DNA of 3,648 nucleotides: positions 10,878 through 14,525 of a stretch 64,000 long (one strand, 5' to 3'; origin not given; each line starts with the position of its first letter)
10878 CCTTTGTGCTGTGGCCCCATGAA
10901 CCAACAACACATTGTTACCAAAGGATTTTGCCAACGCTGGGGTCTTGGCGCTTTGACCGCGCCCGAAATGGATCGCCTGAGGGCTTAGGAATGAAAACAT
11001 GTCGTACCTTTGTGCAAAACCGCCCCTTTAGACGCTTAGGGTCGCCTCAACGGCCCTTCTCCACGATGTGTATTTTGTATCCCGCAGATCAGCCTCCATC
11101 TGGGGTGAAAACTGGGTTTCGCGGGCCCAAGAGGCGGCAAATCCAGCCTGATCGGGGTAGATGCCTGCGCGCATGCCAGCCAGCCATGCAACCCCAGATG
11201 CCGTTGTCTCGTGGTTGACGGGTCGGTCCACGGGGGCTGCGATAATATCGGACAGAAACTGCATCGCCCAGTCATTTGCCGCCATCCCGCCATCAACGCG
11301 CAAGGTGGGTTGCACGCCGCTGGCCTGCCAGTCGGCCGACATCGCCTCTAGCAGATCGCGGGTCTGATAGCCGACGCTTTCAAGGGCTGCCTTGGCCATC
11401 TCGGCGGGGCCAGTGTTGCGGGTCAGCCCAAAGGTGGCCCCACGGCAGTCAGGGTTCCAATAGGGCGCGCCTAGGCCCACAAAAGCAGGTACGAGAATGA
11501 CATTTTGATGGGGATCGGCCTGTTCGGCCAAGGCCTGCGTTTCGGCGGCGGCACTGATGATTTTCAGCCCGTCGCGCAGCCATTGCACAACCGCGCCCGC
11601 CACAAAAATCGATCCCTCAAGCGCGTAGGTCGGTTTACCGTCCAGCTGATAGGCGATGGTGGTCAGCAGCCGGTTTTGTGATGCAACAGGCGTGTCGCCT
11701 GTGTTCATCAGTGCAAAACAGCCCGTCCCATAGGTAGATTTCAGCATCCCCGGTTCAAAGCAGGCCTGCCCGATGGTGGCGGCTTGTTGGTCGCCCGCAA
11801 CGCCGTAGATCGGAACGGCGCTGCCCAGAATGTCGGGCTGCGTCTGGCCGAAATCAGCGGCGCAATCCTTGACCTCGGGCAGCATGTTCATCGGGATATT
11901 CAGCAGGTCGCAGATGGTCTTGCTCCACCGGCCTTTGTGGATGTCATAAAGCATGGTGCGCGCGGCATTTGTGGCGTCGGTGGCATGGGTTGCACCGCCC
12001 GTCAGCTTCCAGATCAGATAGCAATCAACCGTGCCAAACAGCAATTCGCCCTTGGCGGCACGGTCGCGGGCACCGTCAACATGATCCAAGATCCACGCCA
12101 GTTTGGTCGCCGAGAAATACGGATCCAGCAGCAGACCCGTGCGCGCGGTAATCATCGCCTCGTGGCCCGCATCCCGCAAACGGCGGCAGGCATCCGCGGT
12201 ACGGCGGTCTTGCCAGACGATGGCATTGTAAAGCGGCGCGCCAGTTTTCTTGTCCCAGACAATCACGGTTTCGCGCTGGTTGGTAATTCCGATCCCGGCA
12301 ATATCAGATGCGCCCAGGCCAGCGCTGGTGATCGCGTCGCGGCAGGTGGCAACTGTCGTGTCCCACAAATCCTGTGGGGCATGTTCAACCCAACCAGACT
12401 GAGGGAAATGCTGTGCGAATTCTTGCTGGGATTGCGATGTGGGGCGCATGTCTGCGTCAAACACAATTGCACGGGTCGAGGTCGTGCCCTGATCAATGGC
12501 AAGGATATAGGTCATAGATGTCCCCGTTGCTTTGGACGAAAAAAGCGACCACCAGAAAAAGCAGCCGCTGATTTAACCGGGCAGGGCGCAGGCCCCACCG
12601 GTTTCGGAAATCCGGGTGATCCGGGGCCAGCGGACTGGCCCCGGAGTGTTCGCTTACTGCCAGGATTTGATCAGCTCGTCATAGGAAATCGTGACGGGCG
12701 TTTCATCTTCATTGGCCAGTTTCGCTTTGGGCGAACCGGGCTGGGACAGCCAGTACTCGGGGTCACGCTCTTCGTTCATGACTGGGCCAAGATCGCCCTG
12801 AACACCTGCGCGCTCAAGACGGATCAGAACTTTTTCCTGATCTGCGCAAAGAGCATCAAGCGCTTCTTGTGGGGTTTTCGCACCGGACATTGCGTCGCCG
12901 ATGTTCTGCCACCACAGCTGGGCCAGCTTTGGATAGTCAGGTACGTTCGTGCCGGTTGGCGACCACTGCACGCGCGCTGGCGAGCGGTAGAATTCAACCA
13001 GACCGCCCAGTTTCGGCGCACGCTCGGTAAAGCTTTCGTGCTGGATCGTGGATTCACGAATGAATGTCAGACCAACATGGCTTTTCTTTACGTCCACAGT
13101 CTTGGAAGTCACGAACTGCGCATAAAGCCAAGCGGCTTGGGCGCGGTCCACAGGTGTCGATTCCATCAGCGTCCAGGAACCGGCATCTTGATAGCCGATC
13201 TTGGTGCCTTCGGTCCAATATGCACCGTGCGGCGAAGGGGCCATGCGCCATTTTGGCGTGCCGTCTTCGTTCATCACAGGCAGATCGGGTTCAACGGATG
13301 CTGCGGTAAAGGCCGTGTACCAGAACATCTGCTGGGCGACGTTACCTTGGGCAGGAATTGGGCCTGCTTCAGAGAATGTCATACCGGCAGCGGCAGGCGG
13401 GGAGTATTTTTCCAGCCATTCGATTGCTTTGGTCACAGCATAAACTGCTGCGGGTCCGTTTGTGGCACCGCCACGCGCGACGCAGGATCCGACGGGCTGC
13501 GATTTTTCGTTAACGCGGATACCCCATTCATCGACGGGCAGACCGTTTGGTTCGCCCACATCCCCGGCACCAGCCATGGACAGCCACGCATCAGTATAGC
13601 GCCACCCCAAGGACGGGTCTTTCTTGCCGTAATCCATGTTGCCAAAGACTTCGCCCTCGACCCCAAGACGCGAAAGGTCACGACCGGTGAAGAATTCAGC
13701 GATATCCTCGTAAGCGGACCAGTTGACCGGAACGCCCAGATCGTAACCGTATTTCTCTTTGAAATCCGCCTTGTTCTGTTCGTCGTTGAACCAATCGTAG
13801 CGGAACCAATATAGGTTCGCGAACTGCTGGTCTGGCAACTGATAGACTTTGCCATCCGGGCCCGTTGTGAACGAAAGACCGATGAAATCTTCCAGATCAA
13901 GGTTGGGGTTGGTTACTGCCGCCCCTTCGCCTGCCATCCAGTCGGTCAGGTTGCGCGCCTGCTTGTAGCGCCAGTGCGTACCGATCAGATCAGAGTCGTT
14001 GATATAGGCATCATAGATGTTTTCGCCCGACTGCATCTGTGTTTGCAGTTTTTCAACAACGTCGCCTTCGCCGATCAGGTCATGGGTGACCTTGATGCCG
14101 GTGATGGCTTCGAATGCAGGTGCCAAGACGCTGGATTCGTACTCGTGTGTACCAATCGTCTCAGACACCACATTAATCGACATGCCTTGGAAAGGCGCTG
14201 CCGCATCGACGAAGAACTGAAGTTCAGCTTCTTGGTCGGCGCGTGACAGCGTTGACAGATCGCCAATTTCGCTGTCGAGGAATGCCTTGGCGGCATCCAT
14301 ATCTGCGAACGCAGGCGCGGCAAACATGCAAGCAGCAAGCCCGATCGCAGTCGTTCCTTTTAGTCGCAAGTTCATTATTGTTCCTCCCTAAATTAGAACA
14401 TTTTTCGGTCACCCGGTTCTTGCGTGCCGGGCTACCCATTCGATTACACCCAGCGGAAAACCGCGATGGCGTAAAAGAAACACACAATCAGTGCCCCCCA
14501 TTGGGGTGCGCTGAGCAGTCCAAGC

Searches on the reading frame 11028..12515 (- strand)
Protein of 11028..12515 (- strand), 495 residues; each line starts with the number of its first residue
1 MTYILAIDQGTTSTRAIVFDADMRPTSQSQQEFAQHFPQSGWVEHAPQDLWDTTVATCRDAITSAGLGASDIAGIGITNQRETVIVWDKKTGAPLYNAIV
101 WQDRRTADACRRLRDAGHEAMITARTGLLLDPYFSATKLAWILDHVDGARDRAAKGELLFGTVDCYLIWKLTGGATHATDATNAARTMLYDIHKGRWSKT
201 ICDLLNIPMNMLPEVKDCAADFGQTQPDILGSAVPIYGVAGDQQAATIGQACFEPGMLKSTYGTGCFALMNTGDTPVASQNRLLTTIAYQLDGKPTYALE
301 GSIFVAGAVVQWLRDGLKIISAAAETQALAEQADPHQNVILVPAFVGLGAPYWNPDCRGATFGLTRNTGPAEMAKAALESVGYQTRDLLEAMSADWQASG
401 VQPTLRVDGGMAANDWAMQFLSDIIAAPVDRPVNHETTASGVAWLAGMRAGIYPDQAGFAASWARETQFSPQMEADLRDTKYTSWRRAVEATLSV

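Call 16: search_protein_families(library=pfam, proteins=[window:11028-12515:-], max_evalue=0.00001)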
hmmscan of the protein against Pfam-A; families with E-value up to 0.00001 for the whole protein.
window:11028-12515:- (495 aa): 2 families
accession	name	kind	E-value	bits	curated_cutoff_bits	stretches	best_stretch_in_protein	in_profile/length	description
PF00370.27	FGGY_N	-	9.5e-75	251.8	28.8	1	3-249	1-245/245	FGGY family of carbohydrate kinases, N-terminal domain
PF02782.22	FGGY_C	-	2.3e-39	135.7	27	1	260-448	3-196/198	FGGY family of carbohydrate kinases, C-terminal domain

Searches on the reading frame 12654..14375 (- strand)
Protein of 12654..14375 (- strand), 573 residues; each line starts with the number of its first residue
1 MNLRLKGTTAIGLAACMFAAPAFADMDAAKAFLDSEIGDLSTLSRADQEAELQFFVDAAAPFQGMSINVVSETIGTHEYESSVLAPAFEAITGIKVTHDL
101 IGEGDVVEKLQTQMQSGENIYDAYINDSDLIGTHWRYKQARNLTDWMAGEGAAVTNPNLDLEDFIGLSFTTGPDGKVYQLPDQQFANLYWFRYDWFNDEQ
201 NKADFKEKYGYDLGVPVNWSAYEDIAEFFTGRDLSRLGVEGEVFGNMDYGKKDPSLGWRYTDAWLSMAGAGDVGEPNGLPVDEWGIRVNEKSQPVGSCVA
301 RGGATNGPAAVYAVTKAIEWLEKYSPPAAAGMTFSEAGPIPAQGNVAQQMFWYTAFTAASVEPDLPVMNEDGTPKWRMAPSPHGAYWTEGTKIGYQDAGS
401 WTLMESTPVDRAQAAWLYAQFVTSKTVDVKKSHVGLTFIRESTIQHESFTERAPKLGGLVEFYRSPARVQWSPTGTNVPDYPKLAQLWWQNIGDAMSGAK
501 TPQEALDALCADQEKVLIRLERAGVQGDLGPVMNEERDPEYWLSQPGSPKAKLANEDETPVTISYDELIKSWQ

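Call 16: search_protein_families(library=pfam, proteins=[window:12654-14375:-], max_evalue=0.00001)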
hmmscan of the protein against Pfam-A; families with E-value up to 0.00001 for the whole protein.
window:12654-14375:- (573 aa): 1 family
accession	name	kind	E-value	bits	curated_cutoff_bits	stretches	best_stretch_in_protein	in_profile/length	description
PF01547.30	SBP_bac_1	-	1.7e-11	45.1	26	1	84-425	13-303/307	Bacterial extracellular solute-binding protein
